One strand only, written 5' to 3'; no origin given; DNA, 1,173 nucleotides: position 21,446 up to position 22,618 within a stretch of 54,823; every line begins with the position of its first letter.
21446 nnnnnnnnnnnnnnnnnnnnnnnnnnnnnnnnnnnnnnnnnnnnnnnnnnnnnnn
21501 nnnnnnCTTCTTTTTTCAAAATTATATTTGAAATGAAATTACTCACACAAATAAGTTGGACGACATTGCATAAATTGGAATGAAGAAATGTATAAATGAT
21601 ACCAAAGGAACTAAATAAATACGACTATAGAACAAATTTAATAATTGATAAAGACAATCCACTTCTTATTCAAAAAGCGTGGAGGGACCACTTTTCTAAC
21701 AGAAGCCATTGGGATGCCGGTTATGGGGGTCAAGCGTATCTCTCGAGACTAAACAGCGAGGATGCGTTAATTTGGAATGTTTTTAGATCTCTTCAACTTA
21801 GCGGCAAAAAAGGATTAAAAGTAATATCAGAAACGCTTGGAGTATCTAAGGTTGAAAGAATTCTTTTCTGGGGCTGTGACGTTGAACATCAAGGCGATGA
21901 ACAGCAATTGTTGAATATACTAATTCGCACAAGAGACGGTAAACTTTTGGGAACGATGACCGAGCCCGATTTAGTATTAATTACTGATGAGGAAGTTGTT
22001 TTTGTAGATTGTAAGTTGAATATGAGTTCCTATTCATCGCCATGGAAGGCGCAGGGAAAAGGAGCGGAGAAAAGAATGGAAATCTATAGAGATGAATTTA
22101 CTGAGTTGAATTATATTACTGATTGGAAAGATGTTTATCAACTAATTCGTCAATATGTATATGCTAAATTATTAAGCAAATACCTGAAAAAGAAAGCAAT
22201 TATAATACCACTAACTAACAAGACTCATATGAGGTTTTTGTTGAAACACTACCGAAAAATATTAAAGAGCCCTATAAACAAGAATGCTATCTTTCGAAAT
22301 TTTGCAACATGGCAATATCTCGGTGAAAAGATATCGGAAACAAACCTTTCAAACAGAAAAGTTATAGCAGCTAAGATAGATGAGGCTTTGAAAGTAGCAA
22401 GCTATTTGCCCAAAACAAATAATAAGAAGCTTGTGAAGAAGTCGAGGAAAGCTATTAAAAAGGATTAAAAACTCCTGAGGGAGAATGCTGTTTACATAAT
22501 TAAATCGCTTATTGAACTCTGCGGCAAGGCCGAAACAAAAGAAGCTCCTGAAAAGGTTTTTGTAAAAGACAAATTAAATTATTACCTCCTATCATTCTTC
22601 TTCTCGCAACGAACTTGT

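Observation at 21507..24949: Accessory cassette between dnaE and hisD: PD-(D/E)xK-like protein + small ORF + Lhr-like helicase (candidate nuclease-helicase module)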

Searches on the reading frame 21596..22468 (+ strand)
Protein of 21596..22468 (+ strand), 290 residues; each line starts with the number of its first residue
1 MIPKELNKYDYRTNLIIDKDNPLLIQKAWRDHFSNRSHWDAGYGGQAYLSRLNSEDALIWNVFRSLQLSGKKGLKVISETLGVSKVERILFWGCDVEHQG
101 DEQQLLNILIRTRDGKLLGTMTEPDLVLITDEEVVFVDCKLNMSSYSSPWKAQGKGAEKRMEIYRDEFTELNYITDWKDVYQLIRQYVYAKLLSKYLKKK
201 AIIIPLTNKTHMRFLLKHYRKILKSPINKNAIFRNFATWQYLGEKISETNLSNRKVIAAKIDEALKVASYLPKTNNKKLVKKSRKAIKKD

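Call 3: search_protein_families(library=pfam, proteins=[window:21596-22468:+], max_evalue=1)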
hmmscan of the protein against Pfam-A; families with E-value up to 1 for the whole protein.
window:21596-22468:+ (290 aa): 2 families
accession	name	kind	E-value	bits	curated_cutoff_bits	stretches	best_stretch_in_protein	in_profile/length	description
PF22558.3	REase-ARP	-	3.9e-07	30.4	27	1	27-251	45-257/270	Restriction Endonuclease associating with ARP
PF09254.17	FokI_cleav_dom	-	0.086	12.7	25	1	104-188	42-127/188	FokI, cleavage domain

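Call 4: search_protein_families(library=padloc, proteins=[window:21596-22468:+], max_evalue=1)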
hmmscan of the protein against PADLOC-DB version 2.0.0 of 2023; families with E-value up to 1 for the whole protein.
window:21596-22468:+ (290 aa): 0 families

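Call 5: search_protein_families(library=ncbifam, proteins=[window:21596-22468:+], max_evalue=1)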
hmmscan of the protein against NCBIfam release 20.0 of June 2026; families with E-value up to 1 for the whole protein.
window:21596-22468:+ (290 aa): 1 family
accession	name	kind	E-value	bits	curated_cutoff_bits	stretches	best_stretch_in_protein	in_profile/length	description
NF002072.0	PRK00913.1-1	equivalog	0.051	12.1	826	1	56-112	40-96/502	leucyl aminopeptidase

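Call 8: find_related_loci(query=window:21596-22468:+, collection=genome_contigs, flank=10000)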
Query window:21596-22468:+ (290 aa) in genome_contigs; peptide patterns used: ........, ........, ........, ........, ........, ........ (x = any residue, [..] = any of these).
305 stretches matched a pattern, but none encodes a relative of the query by tblastn (E <= 1e-3).

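Call 9: find_homologous_proteins(query=window:21596-22468:+, max_evalue=0.001)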
Query window:21596-22468:+ (290 aa): 99 proteins with E <= 0.001 among 1692 candidates.
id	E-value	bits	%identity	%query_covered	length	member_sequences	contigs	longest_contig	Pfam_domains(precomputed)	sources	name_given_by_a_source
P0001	6.2e-190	648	100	100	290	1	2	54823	PF22558.4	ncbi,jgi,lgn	-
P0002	1.5e-123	430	72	92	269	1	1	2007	PF22558.4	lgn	-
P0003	2.5e-120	419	70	92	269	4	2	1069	PF22558.4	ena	-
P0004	4.9e-119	415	70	93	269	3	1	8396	PF22558.4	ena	-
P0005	9.3e-119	414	69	92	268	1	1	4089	PF22558.4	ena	-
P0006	2.1e-118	413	70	92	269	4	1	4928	PF22558.4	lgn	-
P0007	3.6e-115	402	65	92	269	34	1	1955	PF22558.4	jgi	-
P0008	2.6e-114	399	64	91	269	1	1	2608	PF22558.4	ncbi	-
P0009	1.6e-113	397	65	92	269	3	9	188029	PF22558.4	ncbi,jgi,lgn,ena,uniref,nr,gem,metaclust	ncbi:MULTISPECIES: PGN_0703 family putative restriction endonuclease [unclassified Archaeoglobus]|jg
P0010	4.5e-113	395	64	92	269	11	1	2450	PF22558.4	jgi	-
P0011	1.0e-112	394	66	92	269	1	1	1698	PF22558.4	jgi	-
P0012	7.2e-112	391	64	92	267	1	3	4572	PF22558.4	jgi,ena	jgi:hypothetical protein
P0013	1.1e-109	384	66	85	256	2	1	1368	PF22558.4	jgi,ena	-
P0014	9.5e-109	381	65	91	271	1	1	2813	PF22558.4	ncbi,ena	-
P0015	1.2e-108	381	65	91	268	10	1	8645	PF22558.4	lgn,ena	-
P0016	9.5e-108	378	62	92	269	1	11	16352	PF22558.4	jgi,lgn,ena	-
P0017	1.3e-107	377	61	93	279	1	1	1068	PF22558.4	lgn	-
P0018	1.7e-107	377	62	92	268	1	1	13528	PF22558.4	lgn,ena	-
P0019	6.9e-106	372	60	92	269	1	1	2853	PF22558.4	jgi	jgi:hypothetical protein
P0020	5.8e-104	366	62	92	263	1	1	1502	PF22558.4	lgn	-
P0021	3.3e-103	363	60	93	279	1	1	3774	PF22558.4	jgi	-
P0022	4.6e-103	363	60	91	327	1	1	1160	PF22558.4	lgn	-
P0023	1.3e-102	361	60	92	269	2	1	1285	PF22558.4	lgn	-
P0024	1.6e-102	361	58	93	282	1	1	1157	PF22558.4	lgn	-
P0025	2.5e-100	354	62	91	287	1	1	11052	PF22558.4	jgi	-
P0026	3.6e-98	347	60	88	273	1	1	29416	PF22558.4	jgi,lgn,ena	-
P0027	1.3e-97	345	60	93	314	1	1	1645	PF22558.4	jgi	-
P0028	2.3e-95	337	60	91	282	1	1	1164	PF22558.4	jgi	-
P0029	2.4e-94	334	61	87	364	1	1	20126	PF22558.4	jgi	jgi:hypothetical protein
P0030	5.0e-93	330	56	92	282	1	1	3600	PF22558.4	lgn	-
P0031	6.2e-93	329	55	93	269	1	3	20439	PF22558.4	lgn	-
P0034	8.8e-91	322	56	91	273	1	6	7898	PF22558.4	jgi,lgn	jgi:hypothetical protein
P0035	1.9e-90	321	56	93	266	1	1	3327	PF22558.4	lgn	-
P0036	1.9e-89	318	54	92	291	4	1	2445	PF22558.4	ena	-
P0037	1.4e-88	315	57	92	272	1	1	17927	PF22558.4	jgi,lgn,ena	-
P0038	2.3e-88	314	52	94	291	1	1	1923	PF22558.4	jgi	jgi:hypothetical protein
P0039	3.9e-88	314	56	83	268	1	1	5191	PF22558.4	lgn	-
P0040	9.5e-88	312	57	90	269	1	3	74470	PF22558.4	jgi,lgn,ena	-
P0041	1.8e-87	311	53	92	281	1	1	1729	PF22558.4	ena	-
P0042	4.5e-87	310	53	92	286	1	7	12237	PF22558.4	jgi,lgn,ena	jgi:hypothetical protein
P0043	8.3e-87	309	55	92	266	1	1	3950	PF22558.4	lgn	-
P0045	2.3e-86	308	52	92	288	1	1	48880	PF22558.4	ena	-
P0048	2.1e-85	305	53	92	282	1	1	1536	PF22558.4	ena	-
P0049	3.6e-85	304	54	93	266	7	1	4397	PF22558.4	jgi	-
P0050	4.8e-85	303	57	83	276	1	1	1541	PF22558.4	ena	-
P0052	1.2e-84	302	57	91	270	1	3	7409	PF22558.4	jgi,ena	jgi:hypothetical protein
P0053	1.3e-84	302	51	92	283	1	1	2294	PF22558.4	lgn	-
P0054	1.8e-84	302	53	92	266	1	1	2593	PF22558.4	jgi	jgi:hypothetical protein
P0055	2.8e-84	301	52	92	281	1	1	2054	PF22558.4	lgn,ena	-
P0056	4.5e-84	300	53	91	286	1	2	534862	PF22558.4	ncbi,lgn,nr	ncbi:MAG: hypothetical protein NTX17_04955 [Candidatus Eisenbacteria bacterium]|nr:hypothetical prot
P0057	9.0e-84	299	55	90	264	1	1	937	PF22558.4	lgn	-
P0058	7.0e-83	296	56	85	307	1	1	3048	PF22558.4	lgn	-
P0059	2.3e-82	295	50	92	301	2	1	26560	PF22558.4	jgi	-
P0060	5.5e-82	293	49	93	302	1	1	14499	PF22558.4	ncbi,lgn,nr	ncbi:MAG: hypothetical protein JW847_02985 [Candidatus Omnitrophica bacterium]|nr:hypothetical prote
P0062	1.0e-81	293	53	87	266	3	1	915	PF22558.4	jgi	-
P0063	3.2e-81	291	57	82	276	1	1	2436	PF22558.4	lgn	-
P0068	1.1e-78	283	55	92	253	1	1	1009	PF22558.4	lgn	-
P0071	6.4e-77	277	49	91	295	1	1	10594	PF22558.4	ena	-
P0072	7.2e-77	277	52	86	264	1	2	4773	PF22558.4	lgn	-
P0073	1.1e-76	276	52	85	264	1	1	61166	PF22558.4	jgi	jgi:hypothetical protein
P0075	5.0e-76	274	51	90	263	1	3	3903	PF22558.4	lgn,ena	-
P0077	3.2e-65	238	52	74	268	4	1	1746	PF22558.4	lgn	-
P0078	4.6e-62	228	45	92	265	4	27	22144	PF22558.4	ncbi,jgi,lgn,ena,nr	ncbi:MAG: hypothetical protein HOM18_12810 [Candidatus Marinimicrobia bacterium]|jgi:hypothetical pr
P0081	2.4e-59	219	43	92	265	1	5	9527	PF22558.4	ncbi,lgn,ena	-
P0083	8.0e-59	217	56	62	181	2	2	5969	PF22558.4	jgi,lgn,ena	-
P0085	2.7e-56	209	49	69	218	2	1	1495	PF22558.4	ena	-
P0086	9.4e-48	181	56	58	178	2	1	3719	PF22558.4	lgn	-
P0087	1.7e-39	154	46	68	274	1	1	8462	PF22558.4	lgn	-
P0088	9.4e-39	152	45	70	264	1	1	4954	PF22558.4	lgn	-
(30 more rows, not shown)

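Call 10: find_encoding_contigs(protein=P0001, flank=6000, max_places=4)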
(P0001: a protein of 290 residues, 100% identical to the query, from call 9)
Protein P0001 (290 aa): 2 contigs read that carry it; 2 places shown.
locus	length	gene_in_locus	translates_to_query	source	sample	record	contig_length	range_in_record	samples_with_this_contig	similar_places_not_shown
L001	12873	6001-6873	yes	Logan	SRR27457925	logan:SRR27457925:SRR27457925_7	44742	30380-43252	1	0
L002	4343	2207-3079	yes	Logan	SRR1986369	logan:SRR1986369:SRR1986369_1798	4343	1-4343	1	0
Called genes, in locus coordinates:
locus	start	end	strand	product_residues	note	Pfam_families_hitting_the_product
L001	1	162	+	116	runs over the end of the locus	PF01050:MannoseP_isomer, PF07883:Cupin_2 (weak)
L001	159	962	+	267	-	PF01887:SAM_HAT_N, PF20257:SAM_HAT_C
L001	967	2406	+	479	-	PF00749:tRNA-synt_1c, PF19269:Anticodon_2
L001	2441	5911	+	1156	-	PF02811:PHP, PF07733:DNA_pol3_alpha, PF17657:DNA_pol3_finger, PF14579:HHH_6, PF01336:tRNA_anti-codon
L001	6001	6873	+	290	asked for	PF22558:REase-ARP (weak)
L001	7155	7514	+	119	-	-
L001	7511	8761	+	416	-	PF04851:ResIII (weak), PF00270:DEAD, PF00271:Helicase_C, PF22590:Cas3-like_C_2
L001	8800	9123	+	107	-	-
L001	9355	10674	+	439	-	PF00815:Histidinol_dh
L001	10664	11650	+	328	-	PF00702:Hydrolase (faint), PF13419:HAD_2 (weak)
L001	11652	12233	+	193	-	PF00475:IGPD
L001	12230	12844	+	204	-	PF00117:GATase, PF07685:GATase_3 (weak)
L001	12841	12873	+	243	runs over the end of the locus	PF00977:His_biosynth, PF00290:Trp_syntA (faint), PF01207:Dus (faint)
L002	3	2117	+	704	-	?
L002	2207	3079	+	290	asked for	PF22558:REase-ARP (weak)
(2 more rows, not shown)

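Call 11: find_encoding_contigs(protein=P0009, flank=8000, max_places=5)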
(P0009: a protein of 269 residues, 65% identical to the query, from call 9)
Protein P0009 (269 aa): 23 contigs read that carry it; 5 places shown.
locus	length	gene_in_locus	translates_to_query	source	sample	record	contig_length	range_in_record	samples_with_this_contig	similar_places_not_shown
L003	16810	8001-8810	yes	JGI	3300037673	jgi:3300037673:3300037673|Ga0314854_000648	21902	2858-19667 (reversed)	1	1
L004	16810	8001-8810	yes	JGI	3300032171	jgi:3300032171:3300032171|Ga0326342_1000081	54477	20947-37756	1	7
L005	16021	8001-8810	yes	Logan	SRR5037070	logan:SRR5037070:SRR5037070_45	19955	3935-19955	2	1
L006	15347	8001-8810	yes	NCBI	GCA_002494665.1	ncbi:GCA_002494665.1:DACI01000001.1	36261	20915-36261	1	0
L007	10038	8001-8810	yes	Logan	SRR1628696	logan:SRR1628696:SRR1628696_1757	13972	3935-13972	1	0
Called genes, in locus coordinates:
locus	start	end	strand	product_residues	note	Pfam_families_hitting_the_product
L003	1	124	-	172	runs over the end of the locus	PF03773:ArsP_1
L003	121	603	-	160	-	PF03773:ArsP_1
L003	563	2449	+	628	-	PF02776:TPP_enzyme_N, PF00205:TPP_enzyme_M, PF02775:TPP_enzyme_C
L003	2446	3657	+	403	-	PF08240:ADH_N, PF16912:Glu_dehyd_C, PF00107:ADH_zinc_N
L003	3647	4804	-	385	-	PF00083:Sugar_tr (faint), PF07690:MFS_1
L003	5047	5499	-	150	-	PF04545:Sigma70_r4 (weak), PF13545:HTH_Crp_2 (weak), PF01047:MarR, PF01978:TrmB, PF12802:MarR_2, PF13412:HTH_24, PF24034:DUF7343, PF09339:HTH_IclR (weak), +1 more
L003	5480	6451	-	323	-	-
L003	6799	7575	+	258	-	PF00561:Abhydrolase_1, PF12146:Hydrolase_4, PF12697:Abhydrolase_6, PF03096:Ndr (weak)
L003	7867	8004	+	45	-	-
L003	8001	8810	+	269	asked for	PF22558:REase-ARP (weak)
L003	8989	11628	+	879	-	PF03699:UPF0182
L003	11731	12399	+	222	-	PF00156:Pribosyltran (faint)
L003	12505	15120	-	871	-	PF00690:Cation_ATPase_N, PF00122:E1-E2_ATPase, PF00702:Hydrolase, PF13246:Cation_ATPase, PF08282:Hydrolase_3 (weak), PF00689:Cation_ATPase_C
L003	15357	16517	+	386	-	PF00571:CBS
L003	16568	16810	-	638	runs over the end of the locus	PF16177:ACAS_N, PF00501:AMP-binding, PF13193:AMP-binding_C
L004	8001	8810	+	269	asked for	PF22558:REase-ARP (weak)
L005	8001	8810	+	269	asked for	PF22558:REase-ARP (weak)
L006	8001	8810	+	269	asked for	PF22558:REase-ARP (weak)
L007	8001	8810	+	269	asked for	PF22558:REase-ARP (weak)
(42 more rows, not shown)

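Call 12: find_encoding_contigs(protein=P0056, flank=8000, max_places=3)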
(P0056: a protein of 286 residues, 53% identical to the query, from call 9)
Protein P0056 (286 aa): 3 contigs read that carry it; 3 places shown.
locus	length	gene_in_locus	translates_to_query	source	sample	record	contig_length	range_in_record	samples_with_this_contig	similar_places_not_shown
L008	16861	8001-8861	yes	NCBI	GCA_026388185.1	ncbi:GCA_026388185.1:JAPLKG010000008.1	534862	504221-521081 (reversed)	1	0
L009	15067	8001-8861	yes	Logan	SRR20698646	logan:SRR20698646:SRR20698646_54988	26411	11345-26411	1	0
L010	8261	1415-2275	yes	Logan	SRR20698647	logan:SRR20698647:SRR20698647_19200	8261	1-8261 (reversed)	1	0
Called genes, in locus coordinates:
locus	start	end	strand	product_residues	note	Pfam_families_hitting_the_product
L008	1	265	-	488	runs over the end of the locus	PF02347:GDC-P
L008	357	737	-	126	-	PF01597:GCV_H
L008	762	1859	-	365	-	PF01571:GCV_T, PF08669:GCV_T_C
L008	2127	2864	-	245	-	PF03734:YkuD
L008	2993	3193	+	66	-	-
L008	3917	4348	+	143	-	-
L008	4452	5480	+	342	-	-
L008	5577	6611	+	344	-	PF08357:SEFIR, PF13676:TIR_2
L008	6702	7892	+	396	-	PF00069:Pkinase, PF01636:APH (faint), PF07714:PK_Tyr_Ser-Thr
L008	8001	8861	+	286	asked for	PF22558:REase-ARP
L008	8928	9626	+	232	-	-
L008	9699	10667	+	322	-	-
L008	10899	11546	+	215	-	-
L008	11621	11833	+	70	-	-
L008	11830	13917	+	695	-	PF02463:SMC_N, PF13175:AAA_15 (weak), PF13476:AAA_23 (weak), PF13166:AAA_13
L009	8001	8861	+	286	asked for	PF22558:REase-ARP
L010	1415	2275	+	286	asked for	PF22558:REase-ARP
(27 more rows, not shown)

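Call 29: find_related_loci(query=A1, collection=genome_contigs, flank=10000)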
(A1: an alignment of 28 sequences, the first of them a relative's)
Query A1 (290 aa) in genome_contigs; peptide patterns used: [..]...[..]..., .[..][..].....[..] (x = any residue, [..] = any of these).
130 stretches matched a pattern; 80 encode a relative of the query (tblastn E <= 1e-3); 79 distinct loci.
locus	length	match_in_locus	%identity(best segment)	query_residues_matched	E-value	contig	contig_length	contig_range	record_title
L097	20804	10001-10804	65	1-268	6e-119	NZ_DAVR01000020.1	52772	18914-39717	MAG: Archaeoglobus sp. UBA230 UBA230_contig_292, whole genome shotgun sequence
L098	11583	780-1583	64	1-268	4e-113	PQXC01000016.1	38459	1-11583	MAG: Candidatus Methanophagaceae archaeon isolate G60ANME1 NODE_16_length_38459_cov_13.3938, whole genome shotgun sequen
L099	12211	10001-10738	65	23-268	7e-107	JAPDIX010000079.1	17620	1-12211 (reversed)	MAG: Archaeoglobi archaeon isolate S5B8_HD70 c_000000000863, whole genome shotgun sequence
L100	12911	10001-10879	49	1-271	2e-91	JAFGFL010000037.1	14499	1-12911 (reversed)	MAG: Candidatus Omnitrophota bacterium isolate Zod_Metabat.1316 k87_6142335, whole genome shotgun sequence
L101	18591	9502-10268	66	1-247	8e-67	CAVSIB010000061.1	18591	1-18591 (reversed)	MAG: uncultured delta proteobacterium isolate MFD01476.bin.2.114 genome assembly, contig: contig_89175, whole genome sho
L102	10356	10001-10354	69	2-119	3e-51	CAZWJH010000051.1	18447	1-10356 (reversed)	MAG TPA_asm: uncultured Clostridia bacterium isolate binchicken_co19_573 genome assembly, contig: NODE_4787_length_18447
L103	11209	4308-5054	37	8-248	4e-39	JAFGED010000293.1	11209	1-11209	MAG: Anaerolineae bacterium isolate Zod_Metabat.1210 k87_3945957, whole genome shotgun sequence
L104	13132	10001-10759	32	10-271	2e-36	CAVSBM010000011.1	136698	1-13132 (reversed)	MAG: uncultured Chloroflexia bacterium isolate MFD04408.bin.2.194 genome assembly, contig: contig_35526, whole genome sh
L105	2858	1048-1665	37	10-207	2e-30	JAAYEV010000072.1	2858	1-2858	MAG: Clostridiales bacterium isolate AS07pgkLD_202 38287_AS07, whole genome shotgun sequence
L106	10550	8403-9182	28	10-252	1e-19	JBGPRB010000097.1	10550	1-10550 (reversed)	MAG: Dehalococcoidia bacterium isolate OBJ1_062018_150_19 k141_1405026_length_10550_cov_10.0000, whole genome shotgun se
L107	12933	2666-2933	59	1-265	4e-19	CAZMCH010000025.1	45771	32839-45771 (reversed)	MAG TPA_asm: uncultured bacterium isolate binchicken_co274_484 genome assembly, contig: NODE_2069_length_45771_cov_5.875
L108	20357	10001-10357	39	10-129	5e-19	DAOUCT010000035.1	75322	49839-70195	MAG TPA_asm: Dehalococcoidia bacterium isolate H85_861 76501, whole genome shotgun sequence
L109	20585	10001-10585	26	46-240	5e-15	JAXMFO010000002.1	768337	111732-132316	MAG: Burkholderiales bacterium isolate STL-PRO89 C4.108.fa-2, whole genome shotgun sequence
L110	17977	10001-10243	44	10-92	7e-13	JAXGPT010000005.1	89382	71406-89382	MAG: Bacillota bacterium isolate AnMBR.bin309 bin309_5, whole genome shotgun sequence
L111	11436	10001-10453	29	46-195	2e-9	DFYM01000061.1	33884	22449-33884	MAG TPA_asm: Candidatus Atribacteria bacterium UBA4082 UBA4082_contig_14817, whole genome shotgun sequence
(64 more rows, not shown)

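Call 46: search_solved_structures(query=A1, max_evalue=10, show_alignments=2)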
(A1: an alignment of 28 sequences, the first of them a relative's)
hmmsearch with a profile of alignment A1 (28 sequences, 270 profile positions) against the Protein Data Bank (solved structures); distinct sequences matched with E-value up to 10: 0.

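Call 55: predict_structure(alignment_id=A1)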
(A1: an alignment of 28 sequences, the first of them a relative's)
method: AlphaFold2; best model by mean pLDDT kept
length: 290 residues; sequences in the alignment: 28
mean_pLDDT: 91.2   pTM: 0.88
mean pLDDT of the five models: 91.2, 87.1, 85.7, 84.7, 79.8
residues with pLDDT >= 90: 236; 70-90: 34; 50-70: 13; < 50: 7
segments of 3 or more residues with pLDDT < 50: 275-277
pLDDT, mean of each block of 10 residues (from residue 1): 91 93 92 93 92 91 98 98 98 93 95 85 93 98 89 91 96 96 97 98 97 94 95 97 97 96 88 52 52
secondary structure, 60 per line:
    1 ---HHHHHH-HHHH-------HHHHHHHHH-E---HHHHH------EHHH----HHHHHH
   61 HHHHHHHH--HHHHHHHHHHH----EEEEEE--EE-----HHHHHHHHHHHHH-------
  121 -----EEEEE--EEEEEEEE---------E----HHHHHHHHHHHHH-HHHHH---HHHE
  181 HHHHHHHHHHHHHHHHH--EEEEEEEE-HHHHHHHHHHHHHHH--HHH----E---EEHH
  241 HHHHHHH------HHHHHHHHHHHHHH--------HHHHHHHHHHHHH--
elements in order: H4-9 H11-14 H22-30 H36-40 H55-68 H71-81 E86-91 H101-113 E126-130 E133-140 H155-167 H169-173 H181-197 E200-207 H209-223 H239-247 H254-267 H276-288

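Call 58: fold_search(model_id=the predicted structure, library=pdb)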
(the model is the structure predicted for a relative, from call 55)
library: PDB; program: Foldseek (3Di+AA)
matches with E <= 10: 611; with E <= 0.001: 0
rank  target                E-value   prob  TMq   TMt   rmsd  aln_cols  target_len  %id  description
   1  7orl_A                1.8e-02  0.18  0.14  0.04  17.1       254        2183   11  La Crosse virus polymerase at transcription initiation stage (released 2022-02-16)
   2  7ex0_A                2.3e-02  0.33  0.17  0.24  11.8       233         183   10  Crystal structure of Ebinur Lake virus cap snatching endonuclease (K108A mutant) (released 2022-01-26)
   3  7eww_A                3.4e-02  0.25  0.16  0.23  11.8       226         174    8  Crystal structure of Ebinur Lake virus cap snatching endonuclease (N52A mutant) (released 2022-01-26)
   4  7ewz_A                3.6e-02  0.35  0.19  0.29  12.5       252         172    9  Crystal structure of Ebinur Lake virus cap snatching endonuclease (D92A mutant) (released 2022-01-26)
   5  7ewu_D                4.3e-02  0.25  0.18  0.26  11.8       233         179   11  Crystal structure of Ebinur Lake virus cap snatching endonuclease (WT) (released 2022-01-26)
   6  7ori_A                4.5e-02  0.13  0.14  0.04  16.6       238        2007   12  La Crosse virus polymerase at replication late-elongation stage (released 2022-02-16)
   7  8iby_C                4.8e-02  0.13  0.17  0.08  16.2       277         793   12  Structure of R2 with 5'ORF (released 2023-09-20)
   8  7orj_A                5.4e-02  0.13  0.14  0.04  16.8       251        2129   11  La Crosse virus polymerase at transcription capped RNA cleavage stage (released 2022-02-16)
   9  1wtd_B                6.4e-02  0.41  0.28  0.30  16.4       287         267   13  Crystal structure of type II restrcition endonuclease, EcoO109I DNA-free form (released 2004-12-14)
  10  7ewx_B                6.4e-02  0.21  0.17  0.24  11.9       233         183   10  Crystal structure of Ebinur Lake virus cap snatching endonuclease (P78A mutant) (released 2022-01-26)
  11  7ex6_B                8.1e-02  0.23  0.16  0.25  13.6       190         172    7  Crystal structure of Ebinur Lake virus cap snatching endonuclease in complex with inhibitor 11 (released 2022-02-16)
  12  3ros                  8.6e-02  0.16  0.20  0.14  19.9       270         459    9  Crystal structure of NAD-dependent aldehyde dehydrogenase from Lactobacillus acidophilus (released 2011-05-18)
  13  8of1_B                9.1e-02  0.10  0.17  0.11  20.3       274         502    8  Structure of ALDH5F1 from moss Physcomitrium patens in complex with NAD+ in the contracted conformation (released 2024-03-27)
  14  3u4j_D                9.6e-02  0.12  0.17  0.12  19.8       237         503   11  Crystal structure of NAD-dependent aldehyde dehydrogenase from Sinorhizobium meliloti (released 2011-10-19)
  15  7ewu_A                1.0e-01  0.18  0.17  0.25  13.5       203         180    9  Crystal structure of Ebinur Lake virus cap snatching endonuclease (WT) (released 2022-01-26)
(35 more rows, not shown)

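Call 59: find_encoding_contigs(protein=P0004, flank=6000, max_places=2)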
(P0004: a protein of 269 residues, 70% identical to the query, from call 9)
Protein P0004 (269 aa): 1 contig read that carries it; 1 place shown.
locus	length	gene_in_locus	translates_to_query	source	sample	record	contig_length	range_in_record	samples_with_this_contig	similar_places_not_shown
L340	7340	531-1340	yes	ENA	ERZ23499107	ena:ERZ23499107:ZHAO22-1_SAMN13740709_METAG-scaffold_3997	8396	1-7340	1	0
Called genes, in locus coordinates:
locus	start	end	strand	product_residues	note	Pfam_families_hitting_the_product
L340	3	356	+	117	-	?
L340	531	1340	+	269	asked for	PF22558:REase-ARP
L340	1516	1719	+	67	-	-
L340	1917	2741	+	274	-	-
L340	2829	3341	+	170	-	PF18480:DUF5615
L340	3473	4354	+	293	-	-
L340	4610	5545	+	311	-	PF14280:DUF4365 (weak)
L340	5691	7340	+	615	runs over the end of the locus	-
